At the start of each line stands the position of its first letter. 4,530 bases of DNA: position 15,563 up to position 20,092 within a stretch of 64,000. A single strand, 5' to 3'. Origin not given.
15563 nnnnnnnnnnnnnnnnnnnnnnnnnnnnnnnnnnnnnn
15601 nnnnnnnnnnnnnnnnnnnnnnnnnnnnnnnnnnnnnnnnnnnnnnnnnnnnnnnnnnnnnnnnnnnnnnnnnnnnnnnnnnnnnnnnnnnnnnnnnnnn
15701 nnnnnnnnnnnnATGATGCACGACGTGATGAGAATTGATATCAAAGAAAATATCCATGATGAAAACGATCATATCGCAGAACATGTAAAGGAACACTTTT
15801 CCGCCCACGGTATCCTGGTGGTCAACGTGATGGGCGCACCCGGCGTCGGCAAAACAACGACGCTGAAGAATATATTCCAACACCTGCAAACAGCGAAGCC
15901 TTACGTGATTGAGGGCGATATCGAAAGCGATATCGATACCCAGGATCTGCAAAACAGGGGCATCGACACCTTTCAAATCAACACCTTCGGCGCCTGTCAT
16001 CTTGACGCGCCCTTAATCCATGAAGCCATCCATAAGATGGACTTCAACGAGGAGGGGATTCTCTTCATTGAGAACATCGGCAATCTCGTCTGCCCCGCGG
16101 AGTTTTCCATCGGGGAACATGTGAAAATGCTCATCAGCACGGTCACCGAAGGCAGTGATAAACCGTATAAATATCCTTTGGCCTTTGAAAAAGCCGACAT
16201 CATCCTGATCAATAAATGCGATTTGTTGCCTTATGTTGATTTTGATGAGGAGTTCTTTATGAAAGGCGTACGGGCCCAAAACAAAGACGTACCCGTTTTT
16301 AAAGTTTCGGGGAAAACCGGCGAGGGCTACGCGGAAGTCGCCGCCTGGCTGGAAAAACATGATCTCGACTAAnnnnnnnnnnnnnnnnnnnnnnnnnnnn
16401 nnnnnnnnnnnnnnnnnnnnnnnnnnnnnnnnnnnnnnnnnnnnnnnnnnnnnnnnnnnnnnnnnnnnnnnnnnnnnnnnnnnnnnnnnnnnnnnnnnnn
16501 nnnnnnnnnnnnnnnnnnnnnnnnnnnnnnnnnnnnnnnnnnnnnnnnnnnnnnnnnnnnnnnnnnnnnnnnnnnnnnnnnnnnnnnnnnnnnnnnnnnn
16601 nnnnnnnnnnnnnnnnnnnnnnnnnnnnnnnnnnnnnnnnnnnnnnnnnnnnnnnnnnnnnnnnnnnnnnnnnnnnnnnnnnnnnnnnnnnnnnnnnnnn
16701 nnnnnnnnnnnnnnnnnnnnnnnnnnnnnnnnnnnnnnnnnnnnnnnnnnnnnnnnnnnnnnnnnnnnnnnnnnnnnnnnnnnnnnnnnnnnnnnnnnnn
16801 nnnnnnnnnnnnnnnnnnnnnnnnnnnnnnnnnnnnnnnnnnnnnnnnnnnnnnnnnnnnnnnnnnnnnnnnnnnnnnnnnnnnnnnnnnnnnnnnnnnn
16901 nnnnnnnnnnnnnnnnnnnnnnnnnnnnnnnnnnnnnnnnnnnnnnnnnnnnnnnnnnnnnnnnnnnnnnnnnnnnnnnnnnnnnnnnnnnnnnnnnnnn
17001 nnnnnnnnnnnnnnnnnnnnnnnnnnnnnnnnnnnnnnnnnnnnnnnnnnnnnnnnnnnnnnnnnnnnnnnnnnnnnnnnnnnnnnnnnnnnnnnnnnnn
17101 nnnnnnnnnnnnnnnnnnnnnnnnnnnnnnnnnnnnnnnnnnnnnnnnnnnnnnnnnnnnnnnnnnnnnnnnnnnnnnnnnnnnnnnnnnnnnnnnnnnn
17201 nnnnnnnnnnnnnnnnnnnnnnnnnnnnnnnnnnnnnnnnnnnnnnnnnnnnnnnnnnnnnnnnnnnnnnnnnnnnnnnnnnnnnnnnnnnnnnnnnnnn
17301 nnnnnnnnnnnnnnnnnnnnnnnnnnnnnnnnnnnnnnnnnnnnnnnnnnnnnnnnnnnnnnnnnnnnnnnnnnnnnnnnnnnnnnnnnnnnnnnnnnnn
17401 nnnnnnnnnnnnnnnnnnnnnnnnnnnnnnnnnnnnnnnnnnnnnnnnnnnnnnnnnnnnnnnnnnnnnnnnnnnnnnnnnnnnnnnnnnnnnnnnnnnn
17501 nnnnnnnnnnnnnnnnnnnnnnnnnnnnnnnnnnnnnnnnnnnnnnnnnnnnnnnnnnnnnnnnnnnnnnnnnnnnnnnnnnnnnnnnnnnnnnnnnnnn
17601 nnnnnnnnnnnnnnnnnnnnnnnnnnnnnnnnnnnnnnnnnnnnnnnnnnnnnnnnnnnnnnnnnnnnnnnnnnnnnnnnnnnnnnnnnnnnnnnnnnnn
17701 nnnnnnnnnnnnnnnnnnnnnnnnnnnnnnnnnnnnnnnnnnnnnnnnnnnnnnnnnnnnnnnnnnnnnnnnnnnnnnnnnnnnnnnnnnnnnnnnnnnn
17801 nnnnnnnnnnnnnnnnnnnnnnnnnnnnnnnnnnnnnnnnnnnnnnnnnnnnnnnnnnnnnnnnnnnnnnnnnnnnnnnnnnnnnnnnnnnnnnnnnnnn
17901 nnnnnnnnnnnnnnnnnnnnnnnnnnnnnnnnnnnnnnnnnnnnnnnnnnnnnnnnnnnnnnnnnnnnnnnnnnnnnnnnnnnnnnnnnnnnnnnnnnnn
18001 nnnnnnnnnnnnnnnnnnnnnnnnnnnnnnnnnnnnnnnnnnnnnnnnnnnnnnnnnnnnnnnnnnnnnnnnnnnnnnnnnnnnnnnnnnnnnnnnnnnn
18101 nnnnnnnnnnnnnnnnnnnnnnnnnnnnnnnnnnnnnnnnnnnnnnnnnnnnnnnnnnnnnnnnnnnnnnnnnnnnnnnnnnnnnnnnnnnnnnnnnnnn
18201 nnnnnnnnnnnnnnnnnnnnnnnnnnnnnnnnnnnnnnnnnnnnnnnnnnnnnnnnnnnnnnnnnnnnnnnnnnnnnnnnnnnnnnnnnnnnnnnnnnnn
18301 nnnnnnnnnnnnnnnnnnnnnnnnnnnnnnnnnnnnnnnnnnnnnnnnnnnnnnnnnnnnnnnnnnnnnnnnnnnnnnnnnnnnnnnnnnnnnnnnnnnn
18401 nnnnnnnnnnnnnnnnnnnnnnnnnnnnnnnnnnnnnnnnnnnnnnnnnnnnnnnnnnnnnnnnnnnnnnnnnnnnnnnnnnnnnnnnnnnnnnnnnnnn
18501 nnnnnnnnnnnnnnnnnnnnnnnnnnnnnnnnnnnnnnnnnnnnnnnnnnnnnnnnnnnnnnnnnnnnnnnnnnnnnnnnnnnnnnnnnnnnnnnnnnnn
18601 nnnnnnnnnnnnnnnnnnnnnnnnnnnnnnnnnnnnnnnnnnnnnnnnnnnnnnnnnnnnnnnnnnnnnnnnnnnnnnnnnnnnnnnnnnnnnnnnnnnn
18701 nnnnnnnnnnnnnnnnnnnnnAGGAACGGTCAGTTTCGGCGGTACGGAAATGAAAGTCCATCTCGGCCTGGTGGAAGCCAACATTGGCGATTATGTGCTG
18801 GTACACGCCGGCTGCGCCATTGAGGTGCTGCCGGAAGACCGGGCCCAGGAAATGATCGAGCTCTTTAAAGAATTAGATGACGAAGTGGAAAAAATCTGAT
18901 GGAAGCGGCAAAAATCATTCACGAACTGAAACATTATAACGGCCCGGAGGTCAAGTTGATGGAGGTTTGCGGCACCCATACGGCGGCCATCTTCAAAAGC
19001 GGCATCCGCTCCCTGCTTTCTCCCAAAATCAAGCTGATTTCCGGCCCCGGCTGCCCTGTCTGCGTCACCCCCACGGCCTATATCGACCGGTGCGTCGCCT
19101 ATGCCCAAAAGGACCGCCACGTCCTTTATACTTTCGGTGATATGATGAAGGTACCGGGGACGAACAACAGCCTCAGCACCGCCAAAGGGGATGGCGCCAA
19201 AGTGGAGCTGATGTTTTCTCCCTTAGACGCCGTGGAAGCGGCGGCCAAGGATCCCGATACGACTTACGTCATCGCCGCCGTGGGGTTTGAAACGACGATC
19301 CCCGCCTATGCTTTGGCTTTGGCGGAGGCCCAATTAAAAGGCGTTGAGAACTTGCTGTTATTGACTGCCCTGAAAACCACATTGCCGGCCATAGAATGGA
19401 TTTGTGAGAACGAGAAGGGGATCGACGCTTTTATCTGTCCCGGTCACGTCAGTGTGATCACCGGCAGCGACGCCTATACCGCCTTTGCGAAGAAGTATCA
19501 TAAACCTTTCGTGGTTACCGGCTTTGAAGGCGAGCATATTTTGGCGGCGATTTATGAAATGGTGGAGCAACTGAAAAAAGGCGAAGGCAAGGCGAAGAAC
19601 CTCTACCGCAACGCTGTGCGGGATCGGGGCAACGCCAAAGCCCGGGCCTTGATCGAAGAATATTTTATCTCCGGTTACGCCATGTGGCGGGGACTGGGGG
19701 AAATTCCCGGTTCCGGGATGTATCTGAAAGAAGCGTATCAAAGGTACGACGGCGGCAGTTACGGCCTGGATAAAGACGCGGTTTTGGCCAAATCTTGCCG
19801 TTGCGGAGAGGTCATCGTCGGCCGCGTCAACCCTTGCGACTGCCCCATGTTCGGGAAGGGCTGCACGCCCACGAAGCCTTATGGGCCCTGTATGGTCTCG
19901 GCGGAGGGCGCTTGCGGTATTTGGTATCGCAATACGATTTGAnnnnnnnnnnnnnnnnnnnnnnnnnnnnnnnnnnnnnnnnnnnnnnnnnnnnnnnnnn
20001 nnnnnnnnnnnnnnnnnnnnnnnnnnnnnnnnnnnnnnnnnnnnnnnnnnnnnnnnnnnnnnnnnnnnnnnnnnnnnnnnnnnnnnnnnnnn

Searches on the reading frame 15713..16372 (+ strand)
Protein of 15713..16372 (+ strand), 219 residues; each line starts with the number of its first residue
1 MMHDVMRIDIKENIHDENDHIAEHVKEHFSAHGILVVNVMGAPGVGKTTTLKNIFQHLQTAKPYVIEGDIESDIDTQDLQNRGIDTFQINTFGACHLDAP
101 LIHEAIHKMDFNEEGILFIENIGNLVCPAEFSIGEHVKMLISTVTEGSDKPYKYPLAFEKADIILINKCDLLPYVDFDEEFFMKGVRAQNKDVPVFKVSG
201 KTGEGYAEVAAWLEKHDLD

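Call 46: search_protein_families(library=pfam, proteins=[window:15713-16372:+], max_evalue=0.00001)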
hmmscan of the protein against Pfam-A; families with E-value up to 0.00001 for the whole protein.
window:15713-16372:+ (219 aa): 1 family
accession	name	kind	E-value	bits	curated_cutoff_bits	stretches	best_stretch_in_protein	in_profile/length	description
PF02492.25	cobW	-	4.8e-16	59.3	20.7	1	36-195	2-178/180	CobW/HypB/UreG, nucleotide-binding domain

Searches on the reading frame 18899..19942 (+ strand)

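Call 46: search_protein_families(library=pfam, proteins=[window:18899-19942:+], max_evalue=0.00001)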
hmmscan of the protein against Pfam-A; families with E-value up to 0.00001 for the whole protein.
window:18899-19942:+ (347 aa): 1 family
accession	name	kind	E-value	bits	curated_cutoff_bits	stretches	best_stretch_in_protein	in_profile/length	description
PF01924.21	HypD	-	1.7e-130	435.7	25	1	5-344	5-349/351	Hydrogenase formation hypA family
